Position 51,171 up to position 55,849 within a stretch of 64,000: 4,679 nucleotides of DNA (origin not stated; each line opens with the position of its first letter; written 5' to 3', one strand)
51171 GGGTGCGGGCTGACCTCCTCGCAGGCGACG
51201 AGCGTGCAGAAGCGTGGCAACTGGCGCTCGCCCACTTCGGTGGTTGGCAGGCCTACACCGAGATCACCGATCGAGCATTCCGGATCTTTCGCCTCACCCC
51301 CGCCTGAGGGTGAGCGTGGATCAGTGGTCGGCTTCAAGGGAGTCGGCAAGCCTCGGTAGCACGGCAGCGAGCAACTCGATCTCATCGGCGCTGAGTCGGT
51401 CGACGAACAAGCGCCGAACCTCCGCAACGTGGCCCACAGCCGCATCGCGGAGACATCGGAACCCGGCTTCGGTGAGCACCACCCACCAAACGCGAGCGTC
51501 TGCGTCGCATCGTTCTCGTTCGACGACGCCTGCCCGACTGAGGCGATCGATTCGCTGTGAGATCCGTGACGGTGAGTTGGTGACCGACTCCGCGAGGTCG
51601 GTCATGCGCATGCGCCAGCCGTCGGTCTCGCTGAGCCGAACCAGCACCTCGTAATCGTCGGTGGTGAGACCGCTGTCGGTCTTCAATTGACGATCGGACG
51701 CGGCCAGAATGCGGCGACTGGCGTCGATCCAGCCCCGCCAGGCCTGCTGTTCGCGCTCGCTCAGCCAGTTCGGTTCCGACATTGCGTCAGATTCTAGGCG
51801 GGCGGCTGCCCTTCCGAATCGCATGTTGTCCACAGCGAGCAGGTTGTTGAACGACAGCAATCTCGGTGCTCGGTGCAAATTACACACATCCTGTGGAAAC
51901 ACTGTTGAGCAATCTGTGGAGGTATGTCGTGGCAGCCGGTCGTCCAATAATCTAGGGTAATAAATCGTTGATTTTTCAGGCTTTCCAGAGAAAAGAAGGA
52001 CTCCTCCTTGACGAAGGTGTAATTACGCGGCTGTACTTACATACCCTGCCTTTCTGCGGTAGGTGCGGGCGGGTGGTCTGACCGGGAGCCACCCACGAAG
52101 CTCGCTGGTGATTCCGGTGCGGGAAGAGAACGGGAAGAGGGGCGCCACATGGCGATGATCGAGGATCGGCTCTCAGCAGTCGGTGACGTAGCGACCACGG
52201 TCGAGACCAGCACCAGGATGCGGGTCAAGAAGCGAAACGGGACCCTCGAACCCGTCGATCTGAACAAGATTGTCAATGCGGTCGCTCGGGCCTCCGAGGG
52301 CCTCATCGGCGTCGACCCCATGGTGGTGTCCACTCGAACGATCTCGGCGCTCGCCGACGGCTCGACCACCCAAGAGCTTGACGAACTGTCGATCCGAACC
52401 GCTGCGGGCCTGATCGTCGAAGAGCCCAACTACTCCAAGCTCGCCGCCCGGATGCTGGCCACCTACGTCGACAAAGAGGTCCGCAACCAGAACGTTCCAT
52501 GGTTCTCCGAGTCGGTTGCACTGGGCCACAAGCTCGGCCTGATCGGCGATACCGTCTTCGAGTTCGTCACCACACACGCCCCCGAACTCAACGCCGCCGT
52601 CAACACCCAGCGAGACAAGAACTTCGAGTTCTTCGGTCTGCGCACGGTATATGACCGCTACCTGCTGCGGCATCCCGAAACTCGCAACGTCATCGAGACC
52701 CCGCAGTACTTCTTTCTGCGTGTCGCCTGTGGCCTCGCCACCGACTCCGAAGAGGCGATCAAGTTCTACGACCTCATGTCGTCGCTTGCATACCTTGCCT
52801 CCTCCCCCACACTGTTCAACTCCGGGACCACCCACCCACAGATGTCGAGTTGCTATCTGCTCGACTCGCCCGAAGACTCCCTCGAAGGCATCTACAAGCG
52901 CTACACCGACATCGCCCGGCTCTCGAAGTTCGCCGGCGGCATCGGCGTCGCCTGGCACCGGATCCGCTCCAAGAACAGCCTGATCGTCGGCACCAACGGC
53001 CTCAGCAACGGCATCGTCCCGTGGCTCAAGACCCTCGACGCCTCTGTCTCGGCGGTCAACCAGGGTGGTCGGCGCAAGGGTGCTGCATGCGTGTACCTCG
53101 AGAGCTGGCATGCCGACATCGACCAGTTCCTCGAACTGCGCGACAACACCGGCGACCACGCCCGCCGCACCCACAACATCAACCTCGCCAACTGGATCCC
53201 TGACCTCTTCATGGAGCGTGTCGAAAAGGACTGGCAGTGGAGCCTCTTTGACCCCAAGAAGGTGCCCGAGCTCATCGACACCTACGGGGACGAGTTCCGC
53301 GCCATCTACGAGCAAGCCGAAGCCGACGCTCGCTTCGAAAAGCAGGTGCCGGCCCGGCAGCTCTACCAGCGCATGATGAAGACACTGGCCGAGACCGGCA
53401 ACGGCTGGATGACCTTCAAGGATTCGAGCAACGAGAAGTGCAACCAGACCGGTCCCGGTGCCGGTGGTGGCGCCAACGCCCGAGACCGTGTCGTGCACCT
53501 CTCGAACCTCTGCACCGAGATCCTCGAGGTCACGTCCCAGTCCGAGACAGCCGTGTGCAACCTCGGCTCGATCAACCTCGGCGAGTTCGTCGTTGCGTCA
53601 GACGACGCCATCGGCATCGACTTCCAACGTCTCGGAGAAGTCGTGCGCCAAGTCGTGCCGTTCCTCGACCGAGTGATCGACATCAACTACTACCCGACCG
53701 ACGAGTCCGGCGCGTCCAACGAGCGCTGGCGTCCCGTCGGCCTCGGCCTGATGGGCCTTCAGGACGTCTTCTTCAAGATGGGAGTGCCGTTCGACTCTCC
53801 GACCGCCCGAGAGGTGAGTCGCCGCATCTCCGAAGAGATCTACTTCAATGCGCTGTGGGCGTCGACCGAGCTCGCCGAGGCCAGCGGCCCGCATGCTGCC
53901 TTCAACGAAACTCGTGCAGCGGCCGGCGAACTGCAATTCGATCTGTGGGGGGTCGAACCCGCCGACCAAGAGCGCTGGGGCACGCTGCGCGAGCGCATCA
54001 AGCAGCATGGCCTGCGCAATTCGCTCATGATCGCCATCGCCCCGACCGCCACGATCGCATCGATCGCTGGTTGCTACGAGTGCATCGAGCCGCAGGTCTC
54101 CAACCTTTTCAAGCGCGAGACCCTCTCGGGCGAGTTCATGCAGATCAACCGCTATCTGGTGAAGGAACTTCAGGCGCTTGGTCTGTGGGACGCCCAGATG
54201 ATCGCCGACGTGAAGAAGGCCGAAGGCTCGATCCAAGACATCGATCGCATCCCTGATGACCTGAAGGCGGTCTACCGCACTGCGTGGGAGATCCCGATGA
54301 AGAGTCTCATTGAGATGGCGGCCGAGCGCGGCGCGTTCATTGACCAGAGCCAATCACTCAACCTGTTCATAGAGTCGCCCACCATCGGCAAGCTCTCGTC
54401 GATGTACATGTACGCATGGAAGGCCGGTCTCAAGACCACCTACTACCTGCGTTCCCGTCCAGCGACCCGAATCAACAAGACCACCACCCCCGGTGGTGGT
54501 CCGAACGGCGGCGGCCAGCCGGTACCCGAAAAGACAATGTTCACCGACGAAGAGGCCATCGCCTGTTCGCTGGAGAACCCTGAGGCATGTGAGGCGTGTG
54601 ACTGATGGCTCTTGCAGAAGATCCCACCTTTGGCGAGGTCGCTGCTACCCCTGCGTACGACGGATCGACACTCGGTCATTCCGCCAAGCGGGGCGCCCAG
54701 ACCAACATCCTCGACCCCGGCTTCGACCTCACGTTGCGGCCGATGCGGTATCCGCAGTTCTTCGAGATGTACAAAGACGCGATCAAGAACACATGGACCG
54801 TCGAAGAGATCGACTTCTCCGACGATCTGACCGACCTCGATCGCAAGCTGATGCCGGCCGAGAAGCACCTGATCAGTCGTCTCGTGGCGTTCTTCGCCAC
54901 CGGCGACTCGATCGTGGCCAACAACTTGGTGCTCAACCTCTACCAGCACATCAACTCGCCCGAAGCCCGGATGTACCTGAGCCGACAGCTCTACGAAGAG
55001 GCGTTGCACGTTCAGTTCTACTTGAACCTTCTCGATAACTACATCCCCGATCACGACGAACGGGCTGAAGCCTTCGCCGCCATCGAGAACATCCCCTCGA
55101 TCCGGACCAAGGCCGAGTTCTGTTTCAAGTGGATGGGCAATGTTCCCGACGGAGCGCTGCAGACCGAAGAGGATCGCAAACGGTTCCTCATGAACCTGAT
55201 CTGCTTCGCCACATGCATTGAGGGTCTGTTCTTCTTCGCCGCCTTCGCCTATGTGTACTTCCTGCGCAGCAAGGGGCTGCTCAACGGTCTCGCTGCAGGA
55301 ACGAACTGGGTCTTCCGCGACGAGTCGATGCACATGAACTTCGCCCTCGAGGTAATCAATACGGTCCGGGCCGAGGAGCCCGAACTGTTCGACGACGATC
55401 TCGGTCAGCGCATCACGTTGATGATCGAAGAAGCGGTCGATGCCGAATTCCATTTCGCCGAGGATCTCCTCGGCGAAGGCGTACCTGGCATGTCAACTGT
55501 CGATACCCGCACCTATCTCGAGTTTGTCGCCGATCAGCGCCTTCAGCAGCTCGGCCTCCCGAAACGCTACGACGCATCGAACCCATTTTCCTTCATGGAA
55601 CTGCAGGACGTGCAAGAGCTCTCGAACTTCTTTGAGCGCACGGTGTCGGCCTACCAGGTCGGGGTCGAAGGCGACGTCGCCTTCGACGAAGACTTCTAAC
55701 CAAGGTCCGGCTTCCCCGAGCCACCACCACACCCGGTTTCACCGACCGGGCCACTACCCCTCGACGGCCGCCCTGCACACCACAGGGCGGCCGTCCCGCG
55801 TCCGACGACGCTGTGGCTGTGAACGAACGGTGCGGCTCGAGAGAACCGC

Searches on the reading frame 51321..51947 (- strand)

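Call 68: search_protein_families(library=pfam, proteins=[window:51321-51947:-], max_evalue=0.00001)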
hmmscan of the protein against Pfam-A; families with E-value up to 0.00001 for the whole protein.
window:51321-51947:- (208 aa): 3 families
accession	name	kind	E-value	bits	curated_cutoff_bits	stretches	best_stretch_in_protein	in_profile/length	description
PF01047.28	MarR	-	1.5e-07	31.7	24.6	1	94-153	1-58/59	MarR family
PF22381.2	Staph_reg_Sar_Rot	-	2.3e-06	28.1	27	1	88-162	6-78/85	Transcriptional regulator SarA/Rot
PF12802.13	MarR_2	-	6.4e-06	26.7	27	0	92-152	1-60/61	MarR family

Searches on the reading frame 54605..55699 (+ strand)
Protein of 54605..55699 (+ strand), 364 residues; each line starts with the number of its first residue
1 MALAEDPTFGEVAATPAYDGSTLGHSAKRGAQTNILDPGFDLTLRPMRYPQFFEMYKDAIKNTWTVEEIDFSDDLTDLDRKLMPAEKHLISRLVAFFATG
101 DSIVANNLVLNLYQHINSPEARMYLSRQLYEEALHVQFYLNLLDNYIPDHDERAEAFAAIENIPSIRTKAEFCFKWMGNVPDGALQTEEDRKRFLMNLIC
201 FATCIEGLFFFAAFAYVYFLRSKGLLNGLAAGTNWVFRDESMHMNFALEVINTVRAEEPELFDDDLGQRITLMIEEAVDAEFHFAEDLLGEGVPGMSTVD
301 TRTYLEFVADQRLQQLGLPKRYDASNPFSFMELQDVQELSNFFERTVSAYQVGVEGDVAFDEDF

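Call 68: search_protein_families(library=pfam, proteins=[window:54605-55699:+], max_evalue=0.00001)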
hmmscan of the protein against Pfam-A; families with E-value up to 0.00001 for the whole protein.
window:54605-55699:+ (364 aa): 1 family
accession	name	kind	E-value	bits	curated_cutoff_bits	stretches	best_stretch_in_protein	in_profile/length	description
PF00268.27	Ribonuc_red_sm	-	2.7e-80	270.2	33.6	1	43-327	3-281/281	Ribonucleotide reductase, small chain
